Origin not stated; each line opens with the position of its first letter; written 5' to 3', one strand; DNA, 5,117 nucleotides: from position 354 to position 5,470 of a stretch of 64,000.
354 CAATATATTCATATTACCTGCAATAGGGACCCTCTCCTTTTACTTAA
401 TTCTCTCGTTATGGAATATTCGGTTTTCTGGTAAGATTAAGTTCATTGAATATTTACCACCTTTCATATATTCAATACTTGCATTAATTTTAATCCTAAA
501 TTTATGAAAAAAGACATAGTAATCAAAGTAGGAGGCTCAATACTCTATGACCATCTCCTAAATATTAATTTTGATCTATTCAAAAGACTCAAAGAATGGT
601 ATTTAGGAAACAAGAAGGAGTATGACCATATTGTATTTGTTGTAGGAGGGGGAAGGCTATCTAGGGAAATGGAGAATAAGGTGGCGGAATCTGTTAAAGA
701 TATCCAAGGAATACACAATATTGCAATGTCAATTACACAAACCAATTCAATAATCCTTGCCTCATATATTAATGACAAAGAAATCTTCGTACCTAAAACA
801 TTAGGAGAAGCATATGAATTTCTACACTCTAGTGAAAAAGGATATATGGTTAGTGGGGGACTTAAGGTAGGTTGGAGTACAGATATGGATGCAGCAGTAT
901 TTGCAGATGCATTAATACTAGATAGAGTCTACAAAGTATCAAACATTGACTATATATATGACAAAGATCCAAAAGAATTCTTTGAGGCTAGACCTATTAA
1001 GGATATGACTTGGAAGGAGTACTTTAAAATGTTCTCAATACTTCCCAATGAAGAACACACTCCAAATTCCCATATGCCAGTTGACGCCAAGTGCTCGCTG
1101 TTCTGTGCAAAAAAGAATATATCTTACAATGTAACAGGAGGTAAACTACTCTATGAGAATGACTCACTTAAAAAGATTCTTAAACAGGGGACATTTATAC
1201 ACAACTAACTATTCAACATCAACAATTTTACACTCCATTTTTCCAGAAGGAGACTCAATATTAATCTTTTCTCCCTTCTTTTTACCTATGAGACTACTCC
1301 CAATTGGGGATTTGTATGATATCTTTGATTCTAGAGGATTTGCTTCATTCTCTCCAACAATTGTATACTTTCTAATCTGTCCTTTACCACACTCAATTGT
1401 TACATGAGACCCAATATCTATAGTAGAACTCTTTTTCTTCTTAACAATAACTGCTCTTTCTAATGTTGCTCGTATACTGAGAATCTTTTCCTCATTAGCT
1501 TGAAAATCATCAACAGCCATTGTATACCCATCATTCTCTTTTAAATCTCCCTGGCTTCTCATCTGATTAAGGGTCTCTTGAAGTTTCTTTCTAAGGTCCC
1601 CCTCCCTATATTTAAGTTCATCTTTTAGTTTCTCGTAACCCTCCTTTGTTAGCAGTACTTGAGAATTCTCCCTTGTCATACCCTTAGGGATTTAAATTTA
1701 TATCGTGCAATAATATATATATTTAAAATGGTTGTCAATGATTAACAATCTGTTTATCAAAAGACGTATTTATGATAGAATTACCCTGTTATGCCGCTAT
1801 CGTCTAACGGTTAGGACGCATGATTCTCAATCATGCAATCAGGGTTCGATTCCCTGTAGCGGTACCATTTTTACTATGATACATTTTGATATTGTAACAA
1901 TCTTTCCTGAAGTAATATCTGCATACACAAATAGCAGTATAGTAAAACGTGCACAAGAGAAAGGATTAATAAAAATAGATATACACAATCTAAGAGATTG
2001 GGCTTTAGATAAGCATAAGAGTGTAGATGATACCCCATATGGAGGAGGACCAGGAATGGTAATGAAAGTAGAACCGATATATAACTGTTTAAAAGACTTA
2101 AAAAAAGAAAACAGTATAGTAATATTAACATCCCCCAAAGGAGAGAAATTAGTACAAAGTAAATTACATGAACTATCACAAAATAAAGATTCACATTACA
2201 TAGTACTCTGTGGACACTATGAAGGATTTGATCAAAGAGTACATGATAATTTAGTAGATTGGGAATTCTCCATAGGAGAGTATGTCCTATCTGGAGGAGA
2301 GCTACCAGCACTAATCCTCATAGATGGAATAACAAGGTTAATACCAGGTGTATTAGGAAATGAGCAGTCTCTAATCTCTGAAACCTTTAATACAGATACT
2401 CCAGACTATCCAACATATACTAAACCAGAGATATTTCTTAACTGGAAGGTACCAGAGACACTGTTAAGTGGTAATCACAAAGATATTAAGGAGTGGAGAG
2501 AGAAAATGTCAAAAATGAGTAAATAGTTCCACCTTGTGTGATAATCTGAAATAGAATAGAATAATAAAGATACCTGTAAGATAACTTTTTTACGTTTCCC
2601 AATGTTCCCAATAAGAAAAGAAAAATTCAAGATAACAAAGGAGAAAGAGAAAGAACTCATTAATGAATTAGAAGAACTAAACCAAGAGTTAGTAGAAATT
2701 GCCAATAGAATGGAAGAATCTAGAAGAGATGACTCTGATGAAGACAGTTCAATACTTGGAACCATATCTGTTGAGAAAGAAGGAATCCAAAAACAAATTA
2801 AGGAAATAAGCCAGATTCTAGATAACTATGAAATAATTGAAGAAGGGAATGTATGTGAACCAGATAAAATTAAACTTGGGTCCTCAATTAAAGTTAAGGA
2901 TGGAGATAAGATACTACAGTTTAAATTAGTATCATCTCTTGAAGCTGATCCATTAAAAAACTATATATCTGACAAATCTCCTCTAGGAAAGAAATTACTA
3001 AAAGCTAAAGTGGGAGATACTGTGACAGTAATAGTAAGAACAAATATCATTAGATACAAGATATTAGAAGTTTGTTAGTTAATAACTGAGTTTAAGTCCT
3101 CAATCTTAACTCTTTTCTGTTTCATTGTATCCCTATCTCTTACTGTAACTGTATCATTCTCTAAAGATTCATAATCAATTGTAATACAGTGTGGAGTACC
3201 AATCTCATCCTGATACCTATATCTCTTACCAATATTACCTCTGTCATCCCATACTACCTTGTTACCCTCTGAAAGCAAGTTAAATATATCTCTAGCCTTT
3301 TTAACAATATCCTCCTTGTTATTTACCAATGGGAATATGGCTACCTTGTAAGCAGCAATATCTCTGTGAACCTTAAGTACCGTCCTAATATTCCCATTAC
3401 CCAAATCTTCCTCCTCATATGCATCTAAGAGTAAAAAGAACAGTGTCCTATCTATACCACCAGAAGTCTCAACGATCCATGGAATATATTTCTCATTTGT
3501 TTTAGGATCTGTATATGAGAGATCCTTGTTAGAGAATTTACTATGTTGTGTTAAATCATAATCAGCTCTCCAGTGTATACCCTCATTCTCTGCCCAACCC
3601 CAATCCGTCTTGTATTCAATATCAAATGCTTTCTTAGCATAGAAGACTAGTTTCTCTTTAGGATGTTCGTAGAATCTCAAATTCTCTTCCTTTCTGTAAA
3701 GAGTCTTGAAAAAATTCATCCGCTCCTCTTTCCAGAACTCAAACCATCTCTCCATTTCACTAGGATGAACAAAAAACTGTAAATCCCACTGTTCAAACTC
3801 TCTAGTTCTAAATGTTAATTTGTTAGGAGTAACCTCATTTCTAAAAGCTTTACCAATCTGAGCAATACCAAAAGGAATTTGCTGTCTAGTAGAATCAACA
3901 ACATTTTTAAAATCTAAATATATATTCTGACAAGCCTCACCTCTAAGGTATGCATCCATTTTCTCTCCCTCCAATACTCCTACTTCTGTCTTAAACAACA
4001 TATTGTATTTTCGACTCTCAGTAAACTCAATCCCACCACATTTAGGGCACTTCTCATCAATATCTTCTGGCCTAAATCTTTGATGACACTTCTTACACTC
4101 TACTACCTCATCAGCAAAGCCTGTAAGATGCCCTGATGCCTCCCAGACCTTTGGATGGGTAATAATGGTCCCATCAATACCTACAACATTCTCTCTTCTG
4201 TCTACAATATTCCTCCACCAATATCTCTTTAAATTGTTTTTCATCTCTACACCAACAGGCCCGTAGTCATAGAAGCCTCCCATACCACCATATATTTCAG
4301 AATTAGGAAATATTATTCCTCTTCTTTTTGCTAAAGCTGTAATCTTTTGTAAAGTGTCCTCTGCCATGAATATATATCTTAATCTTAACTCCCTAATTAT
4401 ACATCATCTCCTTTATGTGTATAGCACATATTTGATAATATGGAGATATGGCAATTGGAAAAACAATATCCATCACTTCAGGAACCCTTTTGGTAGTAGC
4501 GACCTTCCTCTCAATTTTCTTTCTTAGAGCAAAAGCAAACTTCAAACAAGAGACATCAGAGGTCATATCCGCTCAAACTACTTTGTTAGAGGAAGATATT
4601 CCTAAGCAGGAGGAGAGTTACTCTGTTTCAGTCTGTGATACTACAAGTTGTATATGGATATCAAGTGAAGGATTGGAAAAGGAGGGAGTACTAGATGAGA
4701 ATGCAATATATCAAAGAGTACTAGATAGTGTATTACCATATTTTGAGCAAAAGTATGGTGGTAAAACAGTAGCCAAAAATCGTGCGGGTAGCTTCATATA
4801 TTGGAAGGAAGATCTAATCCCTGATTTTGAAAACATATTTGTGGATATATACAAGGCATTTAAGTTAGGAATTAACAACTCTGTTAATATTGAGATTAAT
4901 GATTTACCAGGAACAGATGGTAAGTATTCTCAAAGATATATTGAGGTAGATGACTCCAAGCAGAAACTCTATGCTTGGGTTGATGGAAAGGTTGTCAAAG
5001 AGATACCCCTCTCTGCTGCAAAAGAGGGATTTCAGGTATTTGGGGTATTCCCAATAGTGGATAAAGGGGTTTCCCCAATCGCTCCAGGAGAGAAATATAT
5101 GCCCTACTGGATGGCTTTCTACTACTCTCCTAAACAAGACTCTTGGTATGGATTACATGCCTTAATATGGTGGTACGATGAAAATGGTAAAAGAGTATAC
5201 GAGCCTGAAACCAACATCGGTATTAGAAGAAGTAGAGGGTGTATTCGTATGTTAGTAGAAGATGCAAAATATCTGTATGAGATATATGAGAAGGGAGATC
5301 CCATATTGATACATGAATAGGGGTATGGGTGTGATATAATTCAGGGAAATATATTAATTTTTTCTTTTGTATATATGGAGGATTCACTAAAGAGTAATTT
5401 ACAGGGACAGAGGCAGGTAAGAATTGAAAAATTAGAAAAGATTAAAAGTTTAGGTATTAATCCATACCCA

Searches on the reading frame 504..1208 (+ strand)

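Call 30: search_protein_families(library=pfam, proteins=[window:504-1208:+], max_evalue=0.0001)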
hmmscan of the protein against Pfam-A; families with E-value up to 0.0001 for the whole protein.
window:504-1208:+ (234 aa): 1 family
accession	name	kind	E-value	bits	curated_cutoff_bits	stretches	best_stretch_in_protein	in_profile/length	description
PF00696.33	AA_kinase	-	1.4e-12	48.3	24.9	1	5-207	3-229/234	Amino acid kinase family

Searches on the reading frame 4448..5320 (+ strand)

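Call 30: search_protein_families(library=pfam, proteins=[window:4448-5320:+], max_evalue=0.0001)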
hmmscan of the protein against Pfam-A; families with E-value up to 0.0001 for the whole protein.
window:4448-5320:+ (290 aa): 1 family
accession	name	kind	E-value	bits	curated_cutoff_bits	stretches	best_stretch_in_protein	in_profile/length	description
PF03734.19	YkuD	-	9.7e-13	49.4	23.4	1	163-288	2-146/146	L,D-transpeptidase catalytic domain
